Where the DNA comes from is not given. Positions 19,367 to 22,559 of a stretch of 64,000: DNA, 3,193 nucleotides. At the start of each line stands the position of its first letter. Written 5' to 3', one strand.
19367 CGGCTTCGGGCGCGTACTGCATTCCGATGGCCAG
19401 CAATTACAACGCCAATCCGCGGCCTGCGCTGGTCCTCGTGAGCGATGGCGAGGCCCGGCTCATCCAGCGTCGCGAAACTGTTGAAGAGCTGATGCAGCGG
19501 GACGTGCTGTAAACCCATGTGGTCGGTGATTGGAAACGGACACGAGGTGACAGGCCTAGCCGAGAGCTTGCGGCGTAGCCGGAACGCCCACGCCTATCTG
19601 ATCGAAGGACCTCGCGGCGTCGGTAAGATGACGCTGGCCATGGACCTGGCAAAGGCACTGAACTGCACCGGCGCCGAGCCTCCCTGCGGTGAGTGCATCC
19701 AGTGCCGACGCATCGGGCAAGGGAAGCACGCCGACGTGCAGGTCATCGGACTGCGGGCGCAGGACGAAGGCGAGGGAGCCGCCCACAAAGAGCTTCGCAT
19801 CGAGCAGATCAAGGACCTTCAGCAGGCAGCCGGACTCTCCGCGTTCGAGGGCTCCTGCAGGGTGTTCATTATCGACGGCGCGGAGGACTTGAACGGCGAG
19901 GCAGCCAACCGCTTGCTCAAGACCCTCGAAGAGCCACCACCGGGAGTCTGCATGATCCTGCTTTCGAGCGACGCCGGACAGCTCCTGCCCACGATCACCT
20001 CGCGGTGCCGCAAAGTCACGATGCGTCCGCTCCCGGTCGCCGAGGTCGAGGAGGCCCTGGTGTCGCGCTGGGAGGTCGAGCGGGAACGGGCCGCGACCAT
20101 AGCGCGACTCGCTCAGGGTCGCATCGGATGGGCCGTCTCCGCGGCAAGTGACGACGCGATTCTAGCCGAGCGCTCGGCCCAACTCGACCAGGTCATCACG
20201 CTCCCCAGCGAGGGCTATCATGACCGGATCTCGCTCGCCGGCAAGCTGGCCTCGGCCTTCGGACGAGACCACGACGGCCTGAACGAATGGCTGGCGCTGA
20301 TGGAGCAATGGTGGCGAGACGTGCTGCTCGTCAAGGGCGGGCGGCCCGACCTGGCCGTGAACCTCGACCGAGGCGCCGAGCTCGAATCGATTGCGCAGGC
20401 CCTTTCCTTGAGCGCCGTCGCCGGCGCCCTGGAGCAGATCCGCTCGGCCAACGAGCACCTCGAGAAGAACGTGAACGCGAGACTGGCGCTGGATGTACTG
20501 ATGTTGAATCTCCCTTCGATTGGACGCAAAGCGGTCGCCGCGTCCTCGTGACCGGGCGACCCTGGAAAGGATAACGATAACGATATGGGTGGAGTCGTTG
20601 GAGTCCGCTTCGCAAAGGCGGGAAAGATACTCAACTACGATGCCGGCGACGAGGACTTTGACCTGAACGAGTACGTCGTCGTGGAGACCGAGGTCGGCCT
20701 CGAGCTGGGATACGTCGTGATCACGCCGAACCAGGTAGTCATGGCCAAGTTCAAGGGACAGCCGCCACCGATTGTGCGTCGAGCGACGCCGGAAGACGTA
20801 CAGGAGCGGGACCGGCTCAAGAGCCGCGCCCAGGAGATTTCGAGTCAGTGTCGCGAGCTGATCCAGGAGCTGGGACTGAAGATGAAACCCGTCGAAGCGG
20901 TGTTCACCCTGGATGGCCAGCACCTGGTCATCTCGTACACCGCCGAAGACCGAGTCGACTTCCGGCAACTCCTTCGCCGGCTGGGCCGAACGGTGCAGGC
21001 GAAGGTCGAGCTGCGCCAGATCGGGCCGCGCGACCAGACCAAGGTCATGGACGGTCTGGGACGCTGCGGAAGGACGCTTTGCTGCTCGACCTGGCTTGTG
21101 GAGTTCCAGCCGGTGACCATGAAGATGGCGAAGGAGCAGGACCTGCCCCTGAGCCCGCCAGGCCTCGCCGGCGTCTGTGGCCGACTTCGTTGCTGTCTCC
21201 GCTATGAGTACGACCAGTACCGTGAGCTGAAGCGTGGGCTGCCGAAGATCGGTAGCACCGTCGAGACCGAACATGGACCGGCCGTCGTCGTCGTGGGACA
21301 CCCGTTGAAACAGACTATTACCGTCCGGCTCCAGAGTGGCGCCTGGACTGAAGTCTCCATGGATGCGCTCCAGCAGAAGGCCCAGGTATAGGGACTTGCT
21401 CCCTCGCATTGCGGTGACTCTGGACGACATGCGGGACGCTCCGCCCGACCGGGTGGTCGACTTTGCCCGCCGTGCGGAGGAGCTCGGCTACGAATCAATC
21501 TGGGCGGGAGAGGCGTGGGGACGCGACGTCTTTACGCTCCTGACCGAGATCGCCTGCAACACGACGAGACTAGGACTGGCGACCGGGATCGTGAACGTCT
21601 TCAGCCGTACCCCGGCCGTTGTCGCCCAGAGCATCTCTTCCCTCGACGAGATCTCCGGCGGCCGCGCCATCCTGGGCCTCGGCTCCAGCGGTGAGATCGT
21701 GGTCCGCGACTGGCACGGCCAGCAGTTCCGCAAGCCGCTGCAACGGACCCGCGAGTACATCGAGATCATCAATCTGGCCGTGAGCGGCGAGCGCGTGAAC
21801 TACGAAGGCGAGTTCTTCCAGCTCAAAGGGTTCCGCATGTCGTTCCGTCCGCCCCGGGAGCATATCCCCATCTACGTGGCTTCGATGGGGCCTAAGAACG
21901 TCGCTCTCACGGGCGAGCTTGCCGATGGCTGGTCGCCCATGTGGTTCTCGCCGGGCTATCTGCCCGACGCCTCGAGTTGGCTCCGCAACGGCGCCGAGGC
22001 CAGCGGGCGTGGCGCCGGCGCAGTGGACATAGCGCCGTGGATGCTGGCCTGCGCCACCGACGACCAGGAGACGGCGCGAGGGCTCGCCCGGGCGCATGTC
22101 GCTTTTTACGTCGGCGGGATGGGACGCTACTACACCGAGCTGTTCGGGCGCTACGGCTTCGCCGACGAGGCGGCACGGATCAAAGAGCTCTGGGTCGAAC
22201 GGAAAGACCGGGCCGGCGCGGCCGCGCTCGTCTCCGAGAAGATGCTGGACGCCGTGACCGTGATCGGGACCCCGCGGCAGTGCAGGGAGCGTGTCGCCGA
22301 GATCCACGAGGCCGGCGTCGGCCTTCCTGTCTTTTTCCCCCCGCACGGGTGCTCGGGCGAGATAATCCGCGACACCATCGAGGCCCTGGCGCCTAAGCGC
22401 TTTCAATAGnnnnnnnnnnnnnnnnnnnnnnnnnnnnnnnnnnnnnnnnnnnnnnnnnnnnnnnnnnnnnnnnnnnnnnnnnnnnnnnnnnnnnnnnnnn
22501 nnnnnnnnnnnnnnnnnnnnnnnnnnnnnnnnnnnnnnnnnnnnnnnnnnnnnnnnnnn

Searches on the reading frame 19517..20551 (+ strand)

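Call 26: search_protein_families(library=pfam, proteins=[window:19517-20551:+], max_evalue=0.001)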
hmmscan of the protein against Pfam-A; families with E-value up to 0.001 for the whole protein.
window:19517-20551:+ (344 aa): 6 families
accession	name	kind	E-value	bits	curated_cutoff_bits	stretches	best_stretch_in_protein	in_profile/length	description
PF13177.12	DNA_pol3_delta2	-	1.7e-47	161.9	27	1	11-172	6-160/161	DNA polymerase III, delta subunit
PF09115.15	DNApol3-delta_C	-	5.8e-06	27.2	21.7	1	219-332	7-115/117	DNA polymerase III, delta subunit, C terminal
PF13401.12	AAA_22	-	2.8e-05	24.9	27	0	23-148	4-120/130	AAA domain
PF00004.35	AAA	-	0.00015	22.7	21.2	1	28-169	2-128/131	ATPase family associated with various cellular activities (AAA)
PF13191.12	AAA_16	-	0.0005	21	32.6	0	7-137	5-156/167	AAA ATPase domain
PF07728.20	AAA_5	-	0.00065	20.2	22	0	28-139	3-92/139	AAA domain (dynein-related subfamily)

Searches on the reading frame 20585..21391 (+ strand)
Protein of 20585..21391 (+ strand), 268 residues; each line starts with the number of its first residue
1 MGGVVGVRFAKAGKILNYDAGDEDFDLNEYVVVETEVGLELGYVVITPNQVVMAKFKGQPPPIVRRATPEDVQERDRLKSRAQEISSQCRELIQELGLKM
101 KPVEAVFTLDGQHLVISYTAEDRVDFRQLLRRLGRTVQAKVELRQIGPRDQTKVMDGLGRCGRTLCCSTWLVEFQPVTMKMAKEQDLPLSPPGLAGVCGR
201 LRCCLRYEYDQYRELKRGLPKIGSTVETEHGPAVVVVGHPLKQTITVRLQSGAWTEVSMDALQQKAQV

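Call 67: search_protein_families(library=pfam, proteins=[window:20585-21391:+], max_evalue=0.0001)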
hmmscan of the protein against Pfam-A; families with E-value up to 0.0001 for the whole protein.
window:20585-21391:+ (268 aa): 1 family
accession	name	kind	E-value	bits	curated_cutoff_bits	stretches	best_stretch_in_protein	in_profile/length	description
PF04468.17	PSP1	-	4.6e-26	91.4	27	1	62-146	2-86/86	PSP1 C-terminal conserved region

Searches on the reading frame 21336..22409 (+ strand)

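Call 67: search_protein_families(library=pfam, proteins=[window:21336-22409:+], max_evalue=0.0001)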
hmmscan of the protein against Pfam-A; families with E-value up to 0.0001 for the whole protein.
window:21336-22409:+ (357 aa): 1 family
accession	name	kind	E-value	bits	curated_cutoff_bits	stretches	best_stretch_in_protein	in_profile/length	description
PF00296.26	Bac_luciferase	-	2.1e-78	264.3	27.9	1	33-328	19-312/314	Luciferase-like monooxygenase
